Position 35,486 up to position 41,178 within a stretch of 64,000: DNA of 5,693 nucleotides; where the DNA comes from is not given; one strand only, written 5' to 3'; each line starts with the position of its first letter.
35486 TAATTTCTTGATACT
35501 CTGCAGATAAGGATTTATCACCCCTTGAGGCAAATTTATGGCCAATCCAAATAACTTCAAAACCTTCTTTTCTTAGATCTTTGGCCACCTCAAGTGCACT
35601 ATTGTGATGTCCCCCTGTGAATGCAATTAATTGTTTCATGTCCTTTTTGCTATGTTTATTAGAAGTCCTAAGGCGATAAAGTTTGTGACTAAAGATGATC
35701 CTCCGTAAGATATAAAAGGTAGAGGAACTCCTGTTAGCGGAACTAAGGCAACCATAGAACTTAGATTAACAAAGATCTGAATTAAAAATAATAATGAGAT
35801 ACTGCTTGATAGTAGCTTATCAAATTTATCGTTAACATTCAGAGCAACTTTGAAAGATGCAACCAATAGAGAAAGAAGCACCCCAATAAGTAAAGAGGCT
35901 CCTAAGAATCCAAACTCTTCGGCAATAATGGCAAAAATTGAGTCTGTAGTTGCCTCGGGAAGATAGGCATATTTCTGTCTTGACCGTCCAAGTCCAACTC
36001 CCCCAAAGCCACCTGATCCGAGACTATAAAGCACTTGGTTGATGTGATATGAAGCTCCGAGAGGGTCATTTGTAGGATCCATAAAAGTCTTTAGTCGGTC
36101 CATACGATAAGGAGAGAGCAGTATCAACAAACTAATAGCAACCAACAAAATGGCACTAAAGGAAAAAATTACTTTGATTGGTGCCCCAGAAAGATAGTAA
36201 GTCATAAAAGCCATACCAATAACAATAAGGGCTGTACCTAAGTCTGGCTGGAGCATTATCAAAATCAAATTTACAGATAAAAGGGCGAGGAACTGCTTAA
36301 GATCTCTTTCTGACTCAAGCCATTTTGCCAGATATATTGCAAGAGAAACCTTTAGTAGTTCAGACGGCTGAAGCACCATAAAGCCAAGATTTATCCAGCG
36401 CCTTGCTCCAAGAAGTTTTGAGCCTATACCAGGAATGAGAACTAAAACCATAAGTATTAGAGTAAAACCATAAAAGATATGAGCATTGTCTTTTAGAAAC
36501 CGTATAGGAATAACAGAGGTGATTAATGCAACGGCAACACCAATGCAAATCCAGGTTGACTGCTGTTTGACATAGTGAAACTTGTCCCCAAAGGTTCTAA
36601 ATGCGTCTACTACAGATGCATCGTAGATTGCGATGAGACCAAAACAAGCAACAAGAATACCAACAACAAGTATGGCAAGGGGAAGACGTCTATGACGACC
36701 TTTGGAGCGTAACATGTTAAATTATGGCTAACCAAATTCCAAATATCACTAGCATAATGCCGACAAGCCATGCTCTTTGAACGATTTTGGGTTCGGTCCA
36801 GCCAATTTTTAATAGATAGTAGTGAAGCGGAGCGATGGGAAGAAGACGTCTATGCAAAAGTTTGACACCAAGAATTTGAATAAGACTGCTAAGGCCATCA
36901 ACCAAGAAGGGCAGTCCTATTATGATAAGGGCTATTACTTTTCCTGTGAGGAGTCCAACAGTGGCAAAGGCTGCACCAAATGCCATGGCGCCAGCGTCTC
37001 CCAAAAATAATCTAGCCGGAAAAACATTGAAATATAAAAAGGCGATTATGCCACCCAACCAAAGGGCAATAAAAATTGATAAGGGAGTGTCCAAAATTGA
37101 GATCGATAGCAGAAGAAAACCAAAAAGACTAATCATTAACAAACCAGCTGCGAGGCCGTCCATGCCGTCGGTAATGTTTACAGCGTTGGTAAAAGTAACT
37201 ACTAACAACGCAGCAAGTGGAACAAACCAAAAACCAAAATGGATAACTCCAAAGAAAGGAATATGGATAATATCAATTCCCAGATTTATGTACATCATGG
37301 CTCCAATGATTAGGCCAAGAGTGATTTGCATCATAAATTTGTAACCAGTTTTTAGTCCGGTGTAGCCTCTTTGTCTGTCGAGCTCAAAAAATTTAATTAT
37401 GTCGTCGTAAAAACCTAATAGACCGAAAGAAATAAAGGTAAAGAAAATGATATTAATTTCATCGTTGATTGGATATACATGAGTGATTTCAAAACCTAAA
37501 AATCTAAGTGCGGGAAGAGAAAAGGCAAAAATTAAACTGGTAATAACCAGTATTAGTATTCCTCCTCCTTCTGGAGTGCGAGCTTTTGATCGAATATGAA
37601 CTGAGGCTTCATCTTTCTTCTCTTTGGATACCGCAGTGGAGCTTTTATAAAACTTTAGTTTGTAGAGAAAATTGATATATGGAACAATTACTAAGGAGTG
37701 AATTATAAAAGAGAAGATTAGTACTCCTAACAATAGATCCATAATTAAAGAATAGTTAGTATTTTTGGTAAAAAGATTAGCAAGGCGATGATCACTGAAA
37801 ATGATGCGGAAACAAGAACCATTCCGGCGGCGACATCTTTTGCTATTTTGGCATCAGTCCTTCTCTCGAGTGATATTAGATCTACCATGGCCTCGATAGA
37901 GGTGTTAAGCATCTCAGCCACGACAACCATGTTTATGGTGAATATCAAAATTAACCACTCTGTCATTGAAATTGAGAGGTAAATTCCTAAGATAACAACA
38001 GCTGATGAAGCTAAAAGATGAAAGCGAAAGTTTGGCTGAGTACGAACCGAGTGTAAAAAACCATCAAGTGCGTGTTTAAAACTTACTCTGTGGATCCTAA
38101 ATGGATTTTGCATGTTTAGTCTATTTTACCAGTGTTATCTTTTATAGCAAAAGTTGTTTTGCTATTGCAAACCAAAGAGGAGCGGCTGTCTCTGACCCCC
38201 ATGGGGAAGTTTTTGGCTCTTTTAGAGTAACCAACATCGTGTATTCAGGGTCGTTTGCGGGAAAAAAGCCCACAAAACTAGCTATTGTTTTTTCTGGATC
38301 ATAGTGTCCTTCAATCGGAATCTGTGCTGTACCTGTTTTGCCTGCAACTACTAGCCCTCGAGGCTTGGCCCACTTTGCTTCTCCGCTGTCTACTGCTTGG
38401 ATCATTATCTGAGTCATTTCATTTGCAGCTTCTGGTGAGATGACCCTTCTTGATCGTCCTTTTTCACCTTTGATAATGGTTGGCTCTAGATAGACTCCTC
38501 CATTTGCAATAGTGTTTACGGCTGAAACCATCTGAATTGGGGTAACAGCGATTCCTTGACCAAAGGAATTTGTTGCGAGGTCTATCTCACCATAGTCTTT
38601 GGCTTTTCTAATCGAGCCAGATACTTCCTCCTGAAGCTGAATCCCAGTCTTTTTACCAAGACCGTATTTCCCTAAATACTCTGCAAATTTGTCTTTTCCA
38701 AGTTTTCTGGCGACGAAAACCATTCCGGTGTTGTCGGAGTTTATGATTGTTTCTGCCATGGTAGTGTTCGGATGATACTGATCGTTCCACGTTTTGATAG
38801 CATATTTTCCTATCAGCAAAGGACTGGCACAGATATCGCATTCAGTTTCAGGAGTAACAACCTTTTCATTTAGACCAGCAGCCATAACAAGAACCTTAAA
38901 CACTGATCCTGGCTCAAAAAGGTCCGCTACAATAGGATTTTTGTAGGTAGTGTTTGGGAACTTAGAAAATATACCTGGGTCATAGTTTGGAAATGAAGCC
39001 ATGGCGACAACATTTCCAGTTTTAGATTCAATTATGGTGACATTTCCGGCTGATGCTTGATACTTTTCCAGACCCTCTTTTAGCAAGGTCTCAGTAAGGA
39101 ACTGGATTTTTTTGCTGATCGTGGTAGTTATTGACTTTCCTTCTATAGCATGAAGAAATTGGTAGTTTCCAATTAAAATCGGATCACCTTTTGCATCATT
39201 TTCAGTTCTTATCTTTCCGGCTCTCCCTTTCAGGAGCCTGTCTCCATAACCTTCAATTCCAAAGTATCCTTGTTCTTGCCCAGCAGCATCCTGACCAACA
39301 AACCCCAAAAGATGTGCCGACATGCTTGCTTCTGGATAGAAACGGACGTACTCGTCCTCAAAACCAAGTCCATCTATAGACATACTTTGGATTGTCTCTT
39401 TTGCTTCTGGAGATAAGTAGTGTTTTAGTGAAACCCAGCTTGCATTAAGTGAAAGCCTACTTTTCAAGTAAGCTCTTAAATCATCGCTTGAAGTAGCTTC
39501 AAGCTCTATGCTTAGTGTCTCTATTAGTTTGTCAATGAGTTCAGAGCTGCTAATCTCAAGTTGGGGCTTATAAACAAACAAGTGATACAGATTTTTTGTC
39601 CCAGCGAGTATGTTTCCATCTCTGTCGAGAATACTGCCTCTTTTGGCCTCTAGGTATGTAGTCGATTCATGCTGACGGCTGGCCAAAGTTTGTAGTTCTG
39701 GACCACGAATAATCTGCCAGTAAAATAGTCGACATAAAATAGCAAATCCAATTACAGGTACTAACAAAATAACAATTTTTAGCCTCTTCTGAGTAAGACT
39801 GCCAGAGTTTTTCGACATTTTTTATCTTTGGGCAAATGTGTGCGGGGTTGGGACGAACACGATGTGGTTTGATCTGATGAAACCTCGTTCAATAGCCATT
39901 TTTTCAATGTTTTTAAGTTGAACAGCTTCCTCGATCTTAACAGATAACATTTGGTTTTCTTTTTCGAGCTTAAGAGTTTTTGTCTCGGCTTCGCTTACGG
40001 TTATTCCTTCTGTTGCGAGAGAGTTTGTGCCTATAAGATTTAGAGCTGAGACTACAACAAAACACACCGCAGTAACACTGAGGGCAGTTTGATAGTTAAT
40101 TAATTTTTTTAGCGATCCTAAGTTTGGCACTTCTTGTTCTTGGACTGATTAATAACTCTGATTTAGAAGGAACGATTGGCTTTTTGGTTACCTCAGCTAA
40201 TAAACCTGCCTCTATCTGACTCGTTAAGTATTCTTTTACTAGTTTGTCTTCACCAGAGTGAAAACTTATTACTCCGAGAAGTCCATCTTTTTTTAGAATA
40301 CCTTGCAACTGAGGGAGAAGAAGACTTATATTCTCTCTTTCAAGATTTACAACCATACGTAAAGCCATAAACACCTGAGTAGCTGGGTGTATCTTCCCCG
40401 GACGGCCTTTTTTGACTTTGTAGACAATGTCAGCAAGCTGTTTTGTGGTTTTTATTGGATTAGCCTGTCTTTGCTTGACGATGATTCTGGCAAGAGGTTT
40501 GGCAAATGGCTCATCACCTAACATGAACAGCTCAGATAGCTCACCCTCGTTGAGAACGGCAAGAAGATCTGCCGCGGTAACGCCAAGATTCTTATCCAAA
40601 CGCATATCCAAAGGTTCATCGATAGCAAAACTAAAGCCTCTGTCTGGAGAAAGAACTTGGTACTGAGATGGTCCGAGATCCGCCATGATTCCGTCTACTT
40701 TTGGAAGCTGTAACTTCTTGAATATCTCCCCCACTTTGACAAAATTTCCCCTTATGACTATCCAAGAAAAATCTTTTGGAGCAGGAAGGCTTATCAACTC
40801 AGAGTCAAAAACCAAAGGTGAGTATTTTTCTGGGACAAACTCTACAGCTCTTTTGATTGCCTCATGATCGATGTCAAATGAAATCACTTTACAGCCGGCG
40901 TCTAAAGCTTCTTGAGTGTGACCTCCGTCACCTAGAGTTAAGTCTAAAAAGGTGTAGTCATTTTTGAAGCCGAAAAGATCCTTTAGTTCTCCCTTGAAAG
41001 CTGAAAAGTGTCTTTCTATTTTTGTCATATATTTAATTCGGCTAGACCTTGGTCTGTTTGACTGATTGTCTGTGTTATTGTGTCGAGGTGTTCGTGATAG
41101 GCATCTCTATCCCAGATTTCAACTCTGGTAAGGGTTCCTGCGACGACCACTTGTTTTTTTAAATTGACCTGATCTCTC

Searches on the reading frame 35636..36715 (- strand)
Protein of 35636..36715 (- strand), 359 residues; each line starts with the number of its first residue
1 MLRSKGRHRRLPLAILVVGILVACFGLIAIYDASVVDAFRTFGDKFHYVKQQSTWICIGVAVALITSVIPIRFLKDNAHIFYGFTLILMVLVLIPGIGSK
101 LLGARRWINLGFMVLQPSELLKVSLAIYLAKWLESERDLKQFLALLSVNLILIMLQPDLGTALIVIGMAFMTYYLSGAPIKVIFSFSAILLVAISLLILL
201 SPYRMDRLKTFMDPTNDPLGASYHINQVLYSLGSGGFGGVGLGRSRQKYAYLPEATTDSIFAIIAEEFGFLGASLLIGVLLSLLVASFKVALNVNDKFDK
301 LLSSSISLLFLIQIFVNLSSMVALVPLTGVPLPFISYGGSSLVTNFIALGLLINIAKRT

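Call 27: search_protein_families(library=pfam, proteins=[window:35636-36715:-], max_evalue=0.001)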
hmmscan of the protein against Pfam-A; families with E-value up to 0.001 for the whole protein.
window:35636-36715:- (359 aa): 1 family
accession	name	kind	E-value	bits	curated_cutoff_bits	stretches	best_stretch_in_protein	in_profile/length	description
PF01098.24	FTSW_RODA_SPOVE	-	1e-96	324.5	26.4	1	15-358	4-353/356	Cell cycle protein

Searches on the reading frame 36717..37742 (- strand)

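Call 27: search_protein_families(library=pfam, proteins=[window:36717-37742:-], max_evalue=0.001)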
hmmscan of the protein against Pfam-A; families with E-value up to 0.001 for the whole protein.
window:36717-37742:- (341 aa): 1 family
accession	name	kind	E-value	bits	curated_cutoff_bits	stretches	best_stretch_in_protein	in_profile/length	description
PF00953.26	Glycos_transf_4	-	3.7e-28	99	27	1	98-264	3-157/160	Glycosyl transferase family 4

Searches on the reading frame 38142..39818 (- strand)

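Call 27: search_protein_families(library=pfam, proteins=[window:38142-39818:-], max_evalue=0.001)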
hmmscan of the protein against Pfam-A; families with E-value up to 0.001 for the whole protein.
window:38142-39818:- (558 aa): 3 families
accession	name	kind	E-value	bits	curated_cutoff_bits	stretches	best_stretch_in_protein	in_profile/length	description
PF00905.27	Transpeptidase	-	4.8e-69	233.3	22.1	1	260-548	3-293/299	Penicillin binding protein transpeptidase domain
PF03717.20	PBP_dimer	-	8.2e-20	72.4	24.4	1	57-214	3-176/180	Penicillin-binding Protein dimerisation domain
PF13354.11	Beta-lactamase2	-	2.3e-08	34.1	22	1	300-498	20-190/214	Beta-lactamase enzyme family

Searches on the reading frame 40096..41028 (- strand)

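Call 27: search_protein_families(library=pfam, proteins=[window:40096-41028:-], max_evalue=0.001)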
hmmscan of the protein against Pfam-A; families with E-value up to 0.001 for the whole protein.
window:40096-41028:- (310 aa): 1 family
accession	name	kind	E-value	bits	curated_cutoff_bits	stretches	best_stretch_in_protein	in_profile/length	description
PF01795.25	Methyltransf_5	-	1.8e-68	231.8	27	1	7-309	4-309/309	MraW methylase family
